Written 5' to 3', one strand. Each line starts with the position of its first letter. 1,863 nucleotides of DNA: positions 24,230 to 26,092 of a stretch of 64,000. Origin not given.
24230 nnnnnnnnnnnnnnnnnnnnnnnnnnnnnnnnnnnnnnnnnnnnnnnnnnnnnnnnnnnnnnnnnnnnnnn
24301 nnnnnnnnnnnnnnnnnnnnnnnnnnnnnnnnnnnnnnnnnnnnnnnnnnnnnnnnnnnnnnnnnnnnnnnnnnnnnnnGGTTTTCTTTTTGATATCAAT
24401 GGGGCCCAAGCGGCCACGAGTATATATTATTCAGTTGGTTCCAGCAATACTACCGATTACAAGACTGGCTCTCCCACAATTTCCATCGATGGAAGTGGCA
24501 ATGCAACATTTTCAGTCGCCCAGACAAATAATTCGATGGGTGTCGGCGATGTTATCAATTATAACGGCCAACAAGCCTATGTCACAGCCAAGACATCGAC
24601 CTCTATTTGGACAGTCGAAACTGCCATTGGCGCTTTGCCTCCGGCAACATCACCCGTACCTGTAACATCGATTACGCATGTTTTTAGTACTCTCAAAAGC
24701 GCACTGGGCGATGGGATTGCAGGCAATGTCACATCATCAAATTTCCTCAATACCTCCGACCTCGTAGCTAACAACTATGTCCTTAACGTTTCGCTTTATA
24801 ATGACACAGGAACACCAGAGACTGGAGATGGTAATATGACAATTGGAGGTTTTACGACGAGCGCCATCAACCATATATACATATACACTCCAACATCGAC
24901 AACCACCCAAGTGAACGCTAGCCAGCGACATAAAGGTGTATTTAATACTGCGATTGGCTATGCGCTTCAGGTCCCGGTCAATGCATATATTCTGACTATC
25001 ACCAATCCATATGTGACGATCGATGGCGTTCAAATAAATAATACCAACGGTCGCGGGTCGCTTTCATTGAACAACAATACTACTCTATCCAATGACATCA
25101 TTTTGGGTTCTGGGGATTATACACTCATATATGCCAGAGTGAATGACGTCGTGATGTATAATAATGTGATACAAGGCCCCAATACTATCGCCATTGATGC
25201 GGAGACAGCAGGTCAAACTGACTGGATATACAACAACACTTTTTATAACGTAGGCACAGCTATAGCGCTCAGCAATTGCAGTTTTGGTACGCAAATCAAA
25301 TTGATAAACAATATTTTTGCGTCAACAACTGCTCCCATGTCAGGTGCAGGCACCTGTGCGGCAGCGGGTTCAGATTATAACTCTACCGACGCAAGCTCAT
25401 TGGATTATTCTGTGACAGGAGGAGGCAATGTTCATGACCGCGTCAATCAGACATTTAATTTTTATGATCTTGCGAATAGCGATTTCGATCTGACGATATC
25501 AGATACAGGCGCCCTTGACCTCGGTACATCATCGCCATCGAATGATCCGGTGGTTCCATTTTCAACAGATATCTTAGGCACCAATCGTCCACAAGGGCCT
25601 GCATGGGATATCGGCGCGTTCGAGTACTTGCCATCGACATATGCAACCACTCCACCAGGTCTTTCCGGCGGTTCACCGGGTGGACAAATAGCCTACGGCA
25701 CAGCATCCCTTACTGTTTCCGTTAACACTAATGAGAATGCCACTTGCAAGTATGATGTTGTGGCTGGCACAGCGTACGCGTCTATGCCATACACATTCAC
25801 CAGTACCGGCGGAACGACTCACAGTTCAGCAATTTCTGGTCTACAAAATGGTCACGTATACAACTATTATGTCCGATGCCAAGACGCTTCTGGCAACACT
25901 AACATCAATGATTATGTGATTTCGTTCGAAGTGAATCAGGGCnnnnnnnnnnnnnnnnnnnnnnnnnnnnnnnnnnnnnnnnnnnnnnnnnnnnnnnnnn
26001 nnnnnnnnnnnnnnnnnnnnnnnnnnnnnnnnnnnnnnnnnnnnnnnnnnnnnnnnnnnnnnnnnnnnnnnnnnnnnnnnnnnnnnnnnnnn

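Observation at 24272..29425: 5.15-kb giant surface protein with beta-helix, Ig-like repeats, an 11-residue glycine run and tandem C-terminal peptidoglycan-binding domains, flanked by tRNA clusters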

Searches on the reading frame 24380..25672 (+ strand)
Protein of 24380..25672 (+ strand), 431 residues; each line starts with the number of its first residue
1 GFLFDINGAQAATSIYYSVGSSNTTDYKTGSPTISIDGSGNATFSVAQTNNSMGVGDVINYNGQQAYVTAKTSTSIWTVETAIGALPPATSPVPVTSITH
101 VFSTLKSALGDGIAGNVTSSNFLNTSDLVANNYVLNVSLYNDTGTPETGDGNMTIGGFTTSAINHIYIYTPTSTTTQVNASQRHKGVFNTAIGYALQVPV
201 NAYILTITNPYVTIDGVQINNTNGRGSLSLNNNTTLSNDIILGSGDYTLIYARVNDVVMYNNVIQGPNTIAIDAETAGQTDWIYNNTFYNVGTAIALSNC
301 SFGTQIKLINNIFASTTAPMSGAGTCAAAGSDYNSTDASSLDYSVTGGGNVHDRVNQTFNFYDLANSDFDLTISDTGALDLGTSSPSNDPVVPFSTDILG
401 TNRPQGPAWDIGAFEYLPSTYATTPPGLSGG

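Call 32: predict_structure(alignment_id=A2)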
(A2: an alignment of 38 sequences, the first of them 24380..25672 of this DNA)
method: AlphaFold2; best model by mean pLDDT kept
length: 431 residues; sequences in the alignment: 38
mean_pLDDT: 88.9   pTM: 0.90
mean pLDDT of the five models: 88.9, 88.3, 88.2, 86.1, 84.2
residues with pLDDT >= 90: 296; 70-90: 97; 50-70: 19; < 50: 19
segments of 3 or more residues with pLDDT < 50: 1-8, 421-431
pLDDT, mean of each block of 10 residues (from residue 1): 48 96 93 98 98 97 97 98 96 98 95 92 96 98 85 90 96 95 91 86 90 96 82 94 90 87 93 85 96 88 84 96 81 96 85 96 90 92 81 81 82 76 42 37
secondary structure, 60 per line:
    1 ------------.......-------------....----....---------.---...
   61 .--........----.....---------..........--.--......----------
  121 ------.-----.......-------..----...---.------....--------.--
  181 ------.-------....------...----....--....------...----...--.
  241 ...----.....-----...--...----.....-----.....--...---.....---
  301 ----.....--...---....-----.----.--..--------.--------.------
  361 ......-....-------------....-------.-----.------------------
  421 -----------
elements in order: E13-19 E33-36 E41-44 E58-61 E64-71 E76-80 E90-99 H105-109 E133-139 E153-155 E166-169 E195-198 E205-207 E212-215 E218-221 E228-230 E235-237 E240-243 E248-252 E258-260 E263-265 E270-274 E280-284 E287-289 E293-297 E305-309 E312-314 E318-321 E361-363 E368-371 H385-388

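Call 35: fold_search(model_id=the predicted structure, library=pdb)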
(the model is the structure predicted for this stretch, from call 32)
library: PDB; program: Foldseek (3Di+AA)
matches with E <= 10: 426; with E <= 0.001: 1
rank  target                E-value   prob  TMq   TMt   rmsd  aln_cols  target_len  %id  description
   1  9cdu_C                9.9e-04  1.00  0.36  0.37   8.4       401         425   13  Crystal Structure of Rhombotarget A-peptide Complex (released 2025-07-02)
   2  7dmk_C                1.7e-03  1.00  0.38  0.24   5.9       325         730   14  PL6 alginate lyase BcAlyPL6 (released 2021-10-06)
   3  9cdv_B                1.8e-03  1.00  0.38  0.38   7.6       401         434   12  Crystal Structure of Rhombotarget A (released 2025-07-02)
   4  7dmk_B                3.3e-03  1.00  0.34  0.21   7.6       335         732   14  PL6 alginate lyase BcAlyPL6 (released 2021-10-06)
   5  7v6m_A                3.4e-03  0.80  0.20  0.16  17.4       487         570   11  Crystal structure of lacto-N-biosidase TnX from Tynzenella nexilis, lacto-N-biose complex (released 2022-02-09)
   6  8bke_AAA              6.0e-03  0.41  0.18  0.18  15.8       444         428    9  Crystal structure of the Klebsiella phage KP34p57 capsular depolymerase (released 2023-08-30)
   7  5gqc_D                6.6e-03  0.90  0.24  0.19  14.7       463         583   11  Crystal structure of lacto-N-biosidase LnbX from Bifidobacterium longum subsp. longum, ligand-free form (released 2017-04-19)
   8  5c1e                  7.3e-03  0.99  0.32  0.45  10.8       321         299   11  Crystal Structure of the Pectin Methylesterase from Aspergillus niger in Penultimately Deglycosylated Form (N-acetylgluc (released 2015-07-01)
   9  1ru4                  1.0e-02  0.98  0.33  0.34   8.1       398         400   12  Crystal structure of pectate lyase Pel9A (released 2004-04-13)
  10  7c7d_A                1.1e-02  0.87  0.27  0.22  15.7       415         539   12  Crystal structure of the catalytic unit of thermostable GH87 alpha-1,3-glucanase from Streptomyces thermodiastaticus s (released 2020-11-11)
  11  5c1c                  1.2e-02  0.99  0.31  0.43  10.7       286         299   11  Crystal Structure of the Pectin Methylesterase from Aspergillus niger in Deglycosylated Form (released 2015-07-01)
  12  6a40_A                1.5e-02  1.00  0.35  0.31   3.9       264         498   14  complex structure of Alginate lyase AlyF-OU02 with G4 (released 2019-05-01)
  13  7dmk_A                1.5e-02  1.00  0.36  0.23   6.3       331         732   12  PL6 alginate lyase BcAlyPL6 (released 2021-10-06)
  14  7xks                  1.9e-02  0.51  0.17  0.23  14.7       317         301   10  Crystal structure of an alkaline pectate lyase from Bacillus clausii (released 2023-03-29)
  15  5z9t_A                2.2e-02  1.00  0.33  0.29   4.5       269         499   13  a new PL6 alginate lyase complex with trisaccharide (released 2019-03-27)
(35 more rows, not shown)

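Call 57: search_protein_families(library=ncbifam, proteins=[window:24380-25672:+], max_evalue=0.1)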
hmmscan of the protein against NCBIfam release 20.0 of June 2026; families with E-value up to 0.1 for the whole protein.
window:24380-25672:+ (431 aa): 1 family
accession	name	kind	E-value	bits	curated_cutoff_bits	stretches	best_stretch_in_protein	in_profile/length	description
NF041518.1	choice_anch_Q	domain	2.3e-06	27.7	25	1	382-416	20-57/58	choice-of-anchor Q domain-containing protein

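Call 58: search_protein_families(library=phrogs, proteins=[window:24380-25672:+], max_evalue=0.01)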
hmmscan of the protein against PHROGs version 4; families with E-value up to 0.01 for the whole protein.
window:24380-25672:+ (431 aa): 0 families

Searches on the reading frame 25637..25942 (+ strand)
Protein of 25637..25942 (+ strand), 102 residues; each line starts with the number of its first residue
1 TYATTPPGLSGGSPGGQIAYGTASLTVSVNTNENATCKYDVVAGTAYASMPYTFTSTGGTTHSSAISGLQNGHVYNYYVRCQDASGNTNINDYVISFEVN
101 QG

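Call 67: search_protein_families(library=pfam, proteins=[window:25637-25942:+], max_evalue=1)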
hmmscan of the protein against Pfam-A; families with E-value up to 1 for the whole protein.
window:25637-25942:+ (102 aa): 4 families
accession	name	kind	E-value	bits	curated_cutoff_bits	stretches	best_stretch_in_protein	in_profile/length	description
PF17425.8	Arylsulfotran_N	-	0.00022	21.6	24.2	1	20-95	7-85/88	Arylsulfotransferase Ig-like domain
PF16656.11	Pur_ac_phosph_N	-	0.0039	18.2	30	1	18-83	30-82/93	Purple acid Phosphatase, N-terminal domain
PF25077.1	DUF7800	-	0.04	14.5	27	1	24-84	17-74/89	Domain of unknown function (DUF7800)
PF19077.6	Big_13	-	0.1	13.5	27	1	49-99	53-100/102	Bacterial Ig-like domain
